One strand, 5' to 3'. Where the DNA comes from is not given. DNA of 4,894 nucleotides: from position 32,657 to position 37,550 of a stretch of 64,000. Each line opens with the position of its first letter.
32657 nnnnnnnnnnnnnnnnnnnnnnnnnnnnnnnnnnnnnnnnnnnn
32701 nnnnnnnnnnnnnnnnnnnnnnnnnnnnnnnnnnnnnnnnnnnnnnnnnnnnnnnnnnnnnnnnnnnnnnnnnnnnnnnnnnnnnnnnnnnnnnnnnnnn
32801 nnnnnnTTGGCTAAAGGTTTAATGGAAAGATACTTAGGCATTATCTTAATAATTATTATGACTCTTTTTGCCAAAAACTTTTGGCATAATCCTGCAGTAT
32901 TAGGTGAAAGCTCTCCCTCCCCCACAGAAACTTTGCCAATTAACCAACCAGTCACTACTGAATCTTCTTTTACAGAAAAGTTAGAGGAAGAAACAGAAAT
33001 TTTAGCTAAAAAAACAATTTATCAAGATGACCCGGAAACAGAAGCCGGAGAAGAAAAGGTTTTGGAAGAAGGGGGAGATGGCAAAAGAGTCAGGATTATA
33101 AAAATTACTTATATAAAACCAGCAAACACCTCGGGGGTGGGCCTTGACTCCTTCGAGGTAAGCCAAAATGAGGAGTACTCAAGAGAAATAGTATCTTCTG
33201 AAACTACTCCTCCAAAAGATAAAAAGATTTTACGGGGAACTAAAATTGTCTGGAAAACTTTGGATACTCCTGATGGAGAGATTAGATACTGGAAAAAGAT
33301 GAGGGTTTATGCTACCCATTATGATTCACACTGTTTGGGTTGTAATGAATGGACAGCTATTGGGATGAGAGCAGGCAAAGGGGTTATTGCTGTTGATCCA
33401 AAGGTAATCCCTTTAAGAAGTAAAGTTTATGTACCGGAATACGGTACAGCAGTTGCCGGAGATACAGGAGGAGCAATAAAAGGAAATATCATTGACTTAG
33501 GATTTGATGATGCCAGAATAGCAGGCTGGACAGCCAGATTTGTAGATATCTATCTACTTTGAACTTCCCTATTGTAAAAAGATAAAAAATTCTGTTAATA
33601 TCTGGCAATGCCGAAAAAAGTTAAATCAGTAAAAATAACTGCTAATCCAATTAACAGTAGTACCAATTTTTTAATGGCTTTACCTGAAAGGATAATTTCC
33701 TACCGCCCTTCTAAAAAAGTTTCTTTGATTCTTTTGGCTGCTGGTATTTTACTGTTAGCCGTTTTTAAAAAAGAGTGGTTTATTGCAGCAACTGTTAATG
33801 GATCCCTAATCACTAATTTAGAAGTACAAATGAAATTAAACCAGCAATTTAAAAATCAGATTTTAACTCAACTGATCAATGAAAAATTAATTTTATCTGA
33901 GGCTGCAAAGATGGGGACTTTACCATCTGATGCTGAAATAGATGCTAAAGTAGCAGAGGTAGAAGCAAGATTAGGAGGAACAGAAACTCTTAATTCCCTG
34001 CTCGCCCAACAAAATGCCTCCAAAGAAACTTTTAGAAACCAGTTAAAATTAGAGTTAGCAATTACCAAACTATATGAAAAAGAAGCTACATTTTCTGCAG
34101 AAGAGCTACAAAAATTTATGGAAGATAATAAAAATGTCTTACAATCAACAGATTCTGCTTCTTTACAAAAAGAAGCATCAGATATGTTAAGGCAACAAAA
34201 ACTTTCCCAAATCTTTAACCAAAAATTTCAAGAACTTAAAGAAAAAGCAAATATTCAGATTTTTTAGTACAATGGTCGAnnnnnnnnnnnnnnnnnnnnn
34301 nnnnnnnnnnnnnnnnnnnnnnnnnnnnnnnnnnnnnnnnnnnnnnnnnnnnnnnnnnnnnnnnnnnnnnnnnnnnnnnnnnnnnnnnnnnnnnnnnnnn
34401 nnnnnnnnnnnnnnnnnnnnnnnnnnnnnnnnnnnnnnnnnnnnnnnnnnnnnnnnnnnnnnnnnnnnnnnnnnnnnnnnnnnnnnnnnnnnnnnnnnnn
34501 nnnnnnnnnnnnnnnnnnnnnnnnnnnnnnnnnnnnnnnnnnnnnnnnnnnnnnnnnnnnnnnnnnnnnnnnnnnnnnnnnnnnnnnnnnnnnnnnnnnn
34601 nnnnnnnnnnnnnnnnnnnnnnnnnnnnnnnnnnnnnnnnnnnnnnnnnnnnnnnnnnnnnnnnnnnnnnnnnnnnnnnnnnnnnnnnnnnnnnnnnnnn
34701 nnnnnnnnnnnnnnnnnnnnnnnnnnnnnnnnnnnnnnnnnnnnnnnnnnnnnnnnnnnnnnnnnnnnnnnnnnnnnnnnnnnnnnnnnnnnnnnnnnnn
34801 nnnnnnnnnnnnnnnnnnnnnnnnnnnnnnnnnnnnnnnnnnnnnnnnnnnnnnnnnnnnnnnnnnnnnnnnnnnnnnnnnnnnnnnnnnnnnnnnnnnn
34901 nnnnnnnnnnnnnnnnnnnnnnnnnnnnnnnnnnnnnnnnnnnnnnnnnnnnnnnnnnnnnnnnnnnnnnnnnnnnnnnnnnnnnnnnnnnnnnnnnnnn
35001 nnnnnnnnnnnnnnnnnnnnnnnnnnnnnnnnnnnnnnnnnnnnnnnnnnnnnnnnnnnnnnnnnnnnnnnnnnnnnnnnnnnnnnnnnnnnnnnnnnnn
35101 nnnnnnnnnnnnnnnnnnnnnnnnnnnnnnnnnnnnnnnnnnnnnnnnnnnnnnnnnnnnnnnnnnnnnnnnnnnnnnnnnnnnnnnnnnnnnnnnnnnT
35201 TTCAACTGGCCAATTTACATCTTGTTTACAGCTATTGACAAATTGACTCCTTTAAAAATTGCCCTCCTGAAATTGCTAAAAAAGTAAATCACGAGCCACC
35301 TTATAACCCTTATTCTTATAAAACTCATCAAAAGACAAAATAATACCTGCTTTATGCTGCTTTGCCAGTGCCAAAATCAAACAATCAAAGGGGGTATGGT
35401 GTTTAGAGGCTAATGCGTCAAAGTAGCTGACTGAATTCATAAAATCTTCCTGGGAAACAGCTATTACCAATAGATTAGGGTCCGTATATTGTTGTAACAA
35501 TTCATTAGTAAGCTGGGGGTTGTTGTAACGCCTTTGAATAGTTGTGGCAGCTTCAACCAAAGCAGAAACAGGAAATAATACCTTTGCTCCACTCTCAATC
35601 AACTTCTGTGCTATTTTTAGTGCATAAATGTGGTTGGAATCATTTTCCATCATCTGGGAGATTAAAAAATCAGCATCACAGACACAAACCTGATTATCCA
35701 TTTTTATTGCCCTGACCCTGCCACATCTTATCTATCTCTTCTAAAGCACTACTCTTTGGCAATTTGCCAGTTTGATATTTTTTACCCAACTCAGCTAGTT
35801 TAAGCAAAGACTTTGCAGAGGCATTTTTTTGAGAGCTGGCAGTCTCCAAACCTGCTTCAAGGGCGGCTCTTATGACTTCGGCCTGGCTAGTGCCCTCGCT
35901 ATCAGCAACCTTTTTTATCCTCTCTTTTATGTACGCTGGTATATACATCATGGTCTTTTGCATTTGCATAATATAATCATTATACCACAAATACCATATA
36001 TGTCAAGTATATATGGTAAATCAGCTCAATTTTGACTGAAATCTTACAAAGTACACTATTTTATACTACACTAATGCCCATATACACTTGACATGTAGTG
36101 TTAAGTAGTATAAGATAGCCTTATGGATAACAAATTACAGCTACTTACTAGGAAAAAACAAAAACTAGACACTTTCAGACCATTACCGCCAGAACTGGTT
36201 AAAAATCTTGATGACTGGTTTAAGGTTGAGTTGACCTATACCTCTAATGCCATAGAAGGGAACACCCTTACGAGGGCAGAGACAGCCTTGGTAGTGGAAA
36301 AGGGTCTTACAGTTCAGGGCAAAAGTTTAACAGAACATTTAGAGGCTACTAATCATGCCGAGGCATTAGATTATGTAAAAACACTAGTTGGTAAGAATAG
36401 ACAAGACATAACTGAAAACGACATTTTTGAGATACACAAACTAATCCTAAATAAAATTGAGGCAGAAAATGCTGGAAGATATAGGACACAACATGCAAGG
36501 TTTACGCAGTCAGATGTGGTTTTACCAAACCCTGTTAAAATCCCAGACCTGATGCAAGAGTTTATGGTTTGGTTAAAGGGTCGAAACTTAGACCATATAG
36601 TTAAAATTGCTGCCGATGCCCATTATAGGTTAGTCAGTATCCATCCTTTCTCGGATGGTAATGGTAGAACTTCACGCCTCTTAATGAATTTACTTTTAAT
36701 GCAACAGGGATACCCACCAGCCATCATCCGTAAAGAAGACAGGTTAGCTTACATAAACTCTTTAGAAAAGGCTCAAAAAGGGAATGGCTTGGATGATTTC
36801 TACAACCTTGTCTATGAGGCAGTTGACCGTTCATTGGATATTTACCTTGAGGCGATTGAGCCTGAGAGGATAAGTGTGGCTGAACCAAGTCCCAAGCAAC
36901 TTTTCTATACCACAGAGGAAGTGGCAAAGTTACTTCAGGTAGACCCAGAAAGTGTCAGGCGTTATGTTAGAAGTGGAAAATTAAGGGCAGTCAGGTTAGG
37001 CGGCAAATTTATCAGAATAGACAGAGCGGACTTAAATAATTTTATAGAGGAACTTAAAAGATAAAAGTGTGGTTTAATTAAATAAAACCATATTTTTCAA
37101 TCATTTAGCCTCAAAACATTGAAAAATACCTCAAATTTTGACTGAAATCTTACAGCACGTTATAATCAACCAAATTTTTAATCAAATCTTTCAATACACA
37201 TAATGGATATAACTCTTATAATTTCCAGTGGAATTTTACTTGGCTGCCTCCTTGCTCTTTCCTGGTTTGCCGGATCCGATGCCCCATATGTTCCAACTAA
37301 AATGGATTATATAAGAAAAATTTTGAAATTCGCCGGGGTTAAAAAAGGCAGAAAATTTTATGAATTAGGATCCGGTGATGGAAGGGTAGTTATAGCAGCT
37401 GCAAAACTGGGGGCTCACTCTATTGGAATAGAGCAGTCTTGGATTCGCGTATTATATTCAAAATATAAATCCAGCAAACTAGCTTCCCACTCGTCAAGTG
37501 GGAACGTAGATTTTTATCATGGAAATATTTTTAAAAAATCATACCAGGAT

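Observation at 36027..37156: Fic-HTH toxin gene bracketed by 21-26 bp direct repeats that carry a -35 box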

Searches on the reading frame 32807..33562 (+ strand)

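Call 6: search_protein_families(library=pfam, proteins=[window:32807-33562:+], max_evalue=0.01)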
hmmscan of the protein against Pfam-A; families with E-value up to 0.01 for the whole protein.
window:32807-33562:+ (251 aa): 2 families
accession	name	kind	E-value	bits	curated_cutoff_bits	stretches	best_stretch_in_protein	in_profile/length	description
PF06725.17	3D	-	5.4e-14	52.6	23.8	1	193-251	2-71/72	3D domain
PF07501.17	G5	-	4.5e-11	43.3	23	1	58-146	2-75/75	G5 domain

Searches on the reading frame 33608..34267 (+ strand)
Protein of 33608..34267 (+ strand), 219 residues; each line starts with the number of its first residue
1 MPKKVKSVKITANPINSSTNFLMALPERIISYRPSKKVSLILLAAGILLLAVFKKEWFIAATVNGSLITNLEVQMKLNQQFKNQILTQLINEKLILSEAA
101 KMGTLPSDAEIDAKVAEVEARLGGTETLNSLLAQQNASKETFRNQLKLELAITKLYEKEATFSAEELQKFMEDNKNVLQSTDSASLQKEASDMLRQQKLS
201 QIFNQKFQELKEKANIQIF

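Call 6: search_protein_families(library=pfam, proteins=[window:33608-34267:+], max_evalue=0.01)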
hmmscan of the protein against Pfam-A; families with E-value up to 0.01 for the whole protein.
window:33608-34267:+ (219 aa): 3 families
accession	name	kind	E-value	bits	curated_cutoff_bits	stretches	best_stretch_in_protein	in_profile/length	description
PF13624.11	SurA_N_3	-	1.4e-09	38.5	27.2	1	71-155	73-161/162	SurA-like N-terminal domain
PF13623.11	SurA_N_2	-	1.8e-05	25.1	28.5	1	73-118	77-122/145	SurA-like N-terminal domain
PF09312.16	SurA_N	-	2.9e-05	24.7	30.8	1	80-155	41-117/118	SurA N-terminal domain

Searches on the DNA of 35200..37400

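Call 34: search_rna_families(source=window, start=35200, end=37400, threshold=evalue, max_evalue=1)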
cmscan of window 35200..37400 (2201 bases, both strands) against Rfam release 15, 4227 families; matches with E-value up to 1: 0.
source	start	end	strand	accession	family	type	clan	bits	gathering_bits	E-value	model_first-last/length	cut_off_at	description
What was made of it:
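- Tried and rejected: Rfam scan of 35200-37400 at E<=1 gave no RNA family (call 34).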

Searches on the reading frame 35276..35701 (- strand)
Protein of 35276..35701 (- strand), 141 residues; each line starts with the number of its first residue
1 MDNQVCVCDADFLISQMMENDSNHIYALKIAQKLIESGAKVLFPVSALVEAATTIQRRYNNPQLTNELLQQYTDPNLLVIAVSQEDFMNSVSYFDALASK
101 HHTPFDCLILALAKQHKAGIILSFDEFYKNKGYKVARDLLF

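Call 6: search_protein_families(library=pfam, proteins=[window:35276-35701:-], max_evalue=0.01)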
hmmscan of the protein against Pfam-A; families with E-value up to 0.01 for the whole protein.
window:35276-35701:- (141 aa): 1 family
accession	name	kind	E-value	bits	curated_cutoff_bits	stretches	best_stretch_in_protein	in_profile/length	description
PF01850.27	PIN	-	3.4e-08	34.6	23.6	1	7-126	2-112/120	PIN domain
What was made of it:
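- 35276..35701 (-): vapC (PIN-domain toxin). Inserted accessory gene; its 3' end overlaps the femAB stop by 12 bp. PF01850 PIN, 3e-8 (call 6).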

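Call 43: search_protein_families(library=ncbifam, proteins=[window:35276-35701:-], max_evalue=0.001)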
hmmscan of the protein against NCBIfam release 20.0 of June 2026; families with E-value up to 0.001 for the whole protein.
window:35276-35701:- (141 aa): 0 families

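Call 54: search_protein_families(library=padloc, proteins=[window:35276-35701:-], max_evalue=0.001)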
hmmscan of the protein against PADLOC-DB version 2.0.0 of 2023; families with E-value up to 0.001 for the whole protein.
window:35276-35701:- (141 aa): 0 families

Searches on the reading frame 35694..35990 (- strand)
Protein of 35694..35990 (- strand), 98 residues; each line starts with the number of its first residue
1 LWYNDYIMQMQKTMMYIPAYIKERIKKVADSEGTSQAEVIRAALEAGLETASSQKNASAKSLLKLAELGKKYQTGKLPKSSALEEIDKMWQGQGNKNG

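Call 6: search_protein_families(library=pfam, proteins=[window:35694-35990:-], max_evalue=0.01)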
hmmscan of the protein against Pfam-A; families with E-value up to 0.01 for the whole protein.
window:35694-35990:- (98 aa): 2 families
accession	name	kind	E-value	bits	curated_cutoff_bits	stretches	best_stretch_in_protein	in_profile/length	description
PF01402.27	RHH_1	-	7.7e-05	23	20.5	1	17-49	6-38/39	Ribbon-helix-helix protein, copG family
PF07704.17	PSK_trans_fac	-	0.00054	21.3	28.3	1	25-80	14-67/82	Rv0623-like transcription factor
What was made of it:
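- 35694..35969 (-): vapB (ribbon-helix-helix antitoxin). It has a perfect sigma70-type promoter on the minus strand: -35 at 36006-36001 and -10 at 35984-35979. PF01402 RHH_1 (call 6).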

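Call 43: search_protein_families(library=ncbifam, proteins=[window:35694-35990:-], max_evalue=0.001)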
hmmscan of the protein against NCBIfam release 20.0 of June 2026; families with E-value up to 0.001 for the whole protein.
window:35694-35990:- (98 aa): 0 families

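Call 54: search_protein_families(library=padloc, proteins=[window:35694-35990:-], max_evalue=0.001)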
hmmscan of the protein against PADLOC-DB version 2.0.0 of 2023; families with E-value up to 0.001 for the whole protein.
window:35694-35990:- (98 aa): 0 families
